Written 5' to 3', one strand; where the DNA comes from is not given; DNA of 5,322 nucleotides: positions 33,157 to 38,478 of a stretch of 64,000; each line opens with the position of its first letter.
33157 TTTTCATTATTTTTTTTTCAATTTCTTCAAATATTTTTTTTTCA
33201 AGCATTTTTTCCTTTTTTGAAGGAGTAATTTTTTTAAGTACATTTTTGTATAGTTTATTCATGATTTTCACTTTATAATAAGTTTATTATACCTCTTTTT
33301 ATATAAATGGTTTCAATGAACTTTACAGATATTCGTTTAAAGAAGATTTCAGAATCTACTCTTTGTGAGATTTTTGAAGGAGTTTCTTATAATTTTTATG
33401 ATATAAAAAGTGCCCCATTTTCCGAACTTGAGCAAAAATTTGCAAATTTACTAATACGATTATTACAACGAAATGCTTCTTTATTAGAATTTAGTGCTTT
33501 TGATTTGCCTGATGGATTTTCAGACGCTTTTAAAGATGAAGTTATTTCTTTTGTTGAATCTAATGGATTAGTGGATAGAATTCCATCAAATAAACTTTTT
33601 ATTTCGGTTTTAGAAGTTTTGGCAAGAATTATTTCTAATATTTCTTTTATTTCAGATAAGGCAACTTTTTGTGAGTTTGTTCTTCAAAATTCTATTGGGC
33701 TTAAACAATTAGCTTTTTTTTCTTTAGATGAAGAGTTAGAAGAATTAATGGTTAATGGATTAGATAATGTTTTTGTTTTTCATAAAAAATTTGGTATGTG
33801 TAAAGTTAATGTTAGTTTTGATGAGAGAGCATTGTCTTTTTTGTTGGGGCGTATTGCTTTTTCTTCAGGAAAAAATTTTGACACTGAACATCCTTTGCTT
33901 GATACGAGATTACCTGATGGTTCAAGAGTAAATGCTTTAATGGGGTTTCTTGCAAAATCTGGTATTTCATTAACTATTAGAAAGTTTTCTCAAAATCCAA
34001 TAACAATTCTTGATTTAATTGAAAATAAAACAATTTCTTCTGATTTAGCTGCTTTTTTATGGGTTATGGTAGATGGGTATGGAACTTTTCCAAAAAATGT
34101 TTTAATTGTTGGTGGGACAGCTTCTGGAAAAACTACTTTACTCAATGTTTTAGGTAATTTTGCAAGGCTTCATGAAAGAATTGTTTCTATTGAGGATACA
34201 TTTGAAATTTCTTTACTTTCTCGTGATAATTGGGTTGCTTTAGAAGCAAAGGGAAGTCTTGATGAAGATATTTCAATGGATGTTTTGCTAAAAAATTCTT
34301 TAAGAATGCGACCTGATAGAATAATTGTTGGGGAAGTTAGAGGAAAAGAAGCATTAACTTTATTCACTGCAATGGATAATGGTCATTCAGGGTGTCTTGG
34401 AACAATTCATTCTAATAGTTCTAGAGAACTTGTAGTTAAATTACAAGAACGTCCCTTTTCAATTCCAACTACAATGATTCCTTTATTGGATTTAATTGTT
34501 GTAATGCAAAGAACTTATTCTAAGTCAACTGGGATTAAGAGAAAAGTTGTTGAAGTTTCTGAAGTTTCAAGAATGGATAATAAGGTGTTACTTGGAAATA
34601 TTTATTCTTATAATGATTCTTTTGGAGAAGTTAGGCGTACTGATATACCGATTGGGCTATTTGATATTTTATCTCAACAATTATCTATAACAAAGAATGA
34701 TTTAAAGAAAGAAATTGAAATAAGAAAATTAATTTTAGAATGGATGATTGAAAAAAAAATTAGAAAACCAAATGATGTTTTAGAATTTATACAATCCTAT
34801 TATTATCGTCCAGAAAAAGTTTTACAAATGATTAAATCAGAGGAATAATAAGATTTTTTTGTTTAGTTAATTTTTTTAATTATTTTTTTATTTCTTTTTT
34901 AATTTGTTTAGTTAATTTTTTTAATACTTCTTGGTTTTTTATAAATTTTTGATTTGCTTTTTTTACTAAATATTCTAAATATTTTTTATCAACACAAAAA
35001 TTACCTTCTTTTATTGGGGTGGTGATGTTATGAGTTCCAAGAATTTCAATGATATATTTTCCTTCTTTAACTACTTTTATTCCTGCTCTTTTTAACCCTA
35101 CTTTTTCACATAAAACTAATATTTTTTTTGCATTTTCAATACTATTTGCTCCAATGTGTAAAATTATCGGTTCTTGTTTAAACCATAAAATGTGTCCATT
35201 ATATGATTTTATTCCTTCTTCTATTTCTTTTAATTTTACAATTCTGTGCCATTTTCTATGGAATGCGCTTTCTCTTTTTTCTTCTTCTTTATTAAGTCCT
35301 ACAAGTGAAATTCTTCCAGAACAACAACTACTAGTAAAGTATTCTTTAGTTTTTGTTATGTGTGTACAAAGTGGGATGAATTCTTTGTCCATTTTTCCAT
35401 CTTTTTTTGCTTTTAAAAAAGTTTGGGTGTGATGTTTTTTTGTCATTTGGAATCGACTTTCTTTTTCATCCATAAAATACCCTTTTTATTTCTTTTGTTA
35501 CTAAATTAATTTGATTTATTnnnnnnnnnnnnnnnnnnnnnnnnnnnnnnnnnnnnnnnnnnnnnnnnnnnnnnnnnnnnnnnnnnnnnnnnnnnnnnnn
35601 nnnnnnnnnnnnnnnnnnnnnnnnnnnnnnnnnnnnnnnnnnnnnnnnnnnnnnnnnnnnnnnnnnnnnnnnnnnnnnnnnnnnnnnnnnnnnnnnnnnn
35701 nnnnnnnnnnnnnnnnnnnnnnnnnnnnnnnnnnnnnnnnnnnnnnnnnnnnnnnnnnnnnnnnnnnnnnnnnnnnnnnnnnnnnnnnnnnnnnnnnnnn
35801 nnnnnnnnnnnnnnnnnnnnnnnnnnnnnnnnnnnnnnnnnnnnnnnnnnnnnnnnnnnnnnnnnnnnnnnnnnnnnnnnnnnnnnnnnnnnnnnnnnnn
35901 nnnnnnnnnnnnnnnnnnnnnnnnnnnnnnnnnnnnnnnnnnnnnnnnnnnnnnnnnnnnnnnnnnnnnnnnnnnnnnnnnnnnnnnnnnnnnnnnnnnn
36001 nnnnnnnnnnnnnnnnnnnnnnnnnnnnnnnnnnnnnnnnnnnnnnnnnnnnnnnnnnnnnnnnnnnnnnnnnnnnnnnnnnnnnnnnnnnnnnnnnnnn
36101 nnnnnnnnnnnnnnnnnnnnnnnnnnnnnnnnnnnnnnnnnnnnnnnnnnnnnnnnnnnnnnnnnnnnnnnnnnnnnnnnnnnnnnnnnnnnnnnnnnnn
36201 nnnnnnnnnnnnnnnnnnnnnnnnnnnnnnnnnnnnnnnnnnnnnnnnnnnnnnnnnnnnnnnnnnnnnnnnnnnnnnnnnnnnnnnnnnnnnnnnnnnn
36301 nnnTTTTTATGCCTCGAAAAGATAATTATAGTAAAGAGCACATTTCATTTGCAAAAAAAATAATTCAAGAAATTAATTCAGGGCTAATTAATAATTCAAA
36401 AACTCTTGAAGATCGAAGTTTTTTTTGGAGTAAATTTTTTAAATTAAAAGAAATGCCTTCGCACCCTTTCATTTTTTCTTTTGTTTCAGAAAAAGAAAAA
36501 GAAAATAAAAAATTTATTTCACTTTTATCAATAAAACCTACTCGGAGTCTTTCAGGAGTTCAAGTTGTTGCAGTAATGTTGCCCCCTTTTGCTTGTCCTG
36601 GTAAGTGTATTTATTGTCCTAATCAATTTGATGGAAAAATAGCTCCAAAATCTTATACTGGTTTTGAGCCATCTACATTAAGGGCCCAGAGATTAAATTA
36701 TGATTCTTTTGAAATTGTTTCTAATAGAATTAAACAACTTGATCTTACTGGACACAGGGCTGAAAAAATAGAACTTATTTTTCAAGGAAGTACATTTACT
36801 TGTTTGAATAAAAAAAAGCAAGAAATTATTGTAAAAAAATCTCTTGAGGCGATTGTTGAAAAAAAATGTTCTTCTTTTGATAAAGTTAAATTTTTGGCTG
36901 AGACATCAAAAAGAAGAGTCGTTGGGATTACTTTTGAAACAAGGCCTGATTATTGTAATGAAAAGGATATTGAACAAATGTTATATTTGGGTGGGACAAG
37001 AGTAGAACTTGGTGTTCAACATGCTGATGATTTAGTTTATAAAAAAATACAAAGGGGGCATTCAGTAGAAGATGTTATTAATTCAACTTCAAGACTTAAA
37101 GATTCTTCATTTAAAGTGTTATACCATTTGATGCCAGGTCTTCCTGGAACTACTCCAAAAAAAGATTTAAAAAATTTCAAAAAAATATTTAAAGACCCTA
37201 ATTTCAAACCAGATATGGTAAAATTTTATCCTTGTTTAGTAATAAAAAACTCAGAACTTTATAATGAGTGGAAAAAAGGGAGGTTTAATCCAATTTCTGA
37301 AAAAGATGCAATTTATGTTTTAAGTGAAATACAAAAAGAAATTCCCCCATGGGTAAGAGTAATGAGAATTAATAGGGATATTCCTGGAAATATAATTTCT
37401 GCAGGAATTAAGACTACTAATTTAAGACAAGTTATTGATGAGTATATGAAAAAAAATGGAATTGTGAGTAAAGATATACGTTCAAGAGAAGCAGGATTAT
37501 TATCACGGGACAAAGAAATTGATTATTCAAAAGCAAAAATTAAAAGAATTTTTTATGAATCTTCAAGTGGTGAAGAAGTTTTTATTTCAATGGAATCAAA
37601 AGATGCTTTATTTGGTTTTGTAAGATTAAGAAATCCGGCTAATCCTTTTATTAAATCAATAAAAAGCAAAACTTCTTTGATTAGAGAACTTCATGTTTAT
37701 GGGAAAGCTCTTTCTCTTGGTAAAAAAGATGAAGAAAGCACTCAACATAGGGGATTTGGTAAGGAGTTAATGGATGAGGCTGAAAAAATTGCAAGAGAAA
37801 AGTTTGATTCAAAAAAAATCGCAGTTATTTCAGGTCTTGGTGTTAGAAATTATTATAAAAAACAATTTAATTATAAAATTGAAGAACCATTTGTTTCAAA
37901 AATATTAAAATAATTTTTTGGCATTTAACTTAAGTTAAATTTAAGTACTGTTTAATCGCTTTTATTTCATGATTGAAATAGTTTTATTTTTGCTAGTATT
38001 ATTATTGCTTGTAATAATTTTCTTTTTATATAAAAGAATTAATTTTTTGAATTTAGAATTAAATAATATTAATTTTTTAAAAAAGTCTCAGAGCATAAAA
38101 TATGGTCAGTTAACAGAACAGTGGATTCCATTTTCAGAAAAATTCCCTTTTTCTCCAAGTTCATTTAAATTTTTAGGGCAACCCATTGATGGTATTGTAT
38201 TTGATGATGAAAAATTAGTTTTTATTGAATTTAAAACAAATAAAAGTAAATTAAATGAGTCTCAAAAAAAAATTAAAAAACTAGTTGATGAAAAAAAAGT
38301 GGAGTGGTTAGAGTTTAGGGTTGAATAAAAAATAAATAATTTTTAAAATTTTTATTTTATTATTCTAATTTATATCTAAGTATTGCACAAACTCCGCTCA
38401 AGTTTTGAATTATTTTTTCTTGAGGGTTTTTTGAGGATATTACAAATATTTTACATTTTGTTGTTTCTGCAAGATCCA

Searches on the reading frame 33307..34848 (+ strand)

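Call 72: search_protein_families(library=pfam, proteins=[window:33307-34848:+], max_evalue=0.01)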
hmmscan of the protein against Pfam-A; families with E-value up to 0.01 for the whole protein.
window:33307-34848:+ (513 aa): 1 family
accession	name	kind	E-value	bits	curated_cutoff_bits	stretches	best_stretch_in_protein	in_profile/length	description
PF00437.27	T2SSE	-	7.8e-33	114.1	24.9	1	187-392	57-266/370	Type II/IV secretion system protein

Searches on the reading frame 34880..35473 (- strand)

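Call 72: search_protein_families(library=pfam, proteins=[window:34880-35473:-], max_evalue=0.01)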
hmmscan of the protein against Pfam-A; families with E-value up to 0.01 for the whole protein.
window:34880-35473:- (197 aa): 2 families
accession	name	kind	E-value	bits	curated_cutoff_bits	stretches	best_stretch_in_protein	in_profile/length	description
PF02676.19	TYW3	-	1.3e-37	129.7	27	1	18-192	14-210/211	Methyltransferase TYW3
PF23109.1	ARCH_RTEL1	-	0.00083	19.9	27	1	125-192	54-121/181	RTEL1 helicase, ARCH domain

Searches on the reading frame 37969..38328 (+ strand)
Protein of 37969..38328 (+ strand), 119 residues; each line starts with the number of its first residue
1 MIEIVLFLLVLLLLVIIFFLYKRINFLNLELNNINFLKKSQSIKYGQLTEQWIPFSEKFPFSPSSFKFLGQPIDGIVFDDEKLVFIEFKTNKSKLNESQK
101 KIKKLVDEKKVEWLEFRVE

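Call 72: search_protein_families(library=pfam, proteins=[window:37969-38328:+], max_evalue=0.01)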
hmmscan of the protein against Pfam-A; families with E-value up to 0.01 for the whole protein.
window:37969-38328:+ (119 aa): 1 family
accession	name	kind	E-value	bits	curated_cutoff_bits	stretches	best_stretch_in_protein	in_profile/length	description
PF10107.15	Endonuc_Holl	-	1e-17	64.8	23.8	1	37-117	71-158/159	Endonuclease related to archaeal Holliday junction resolvase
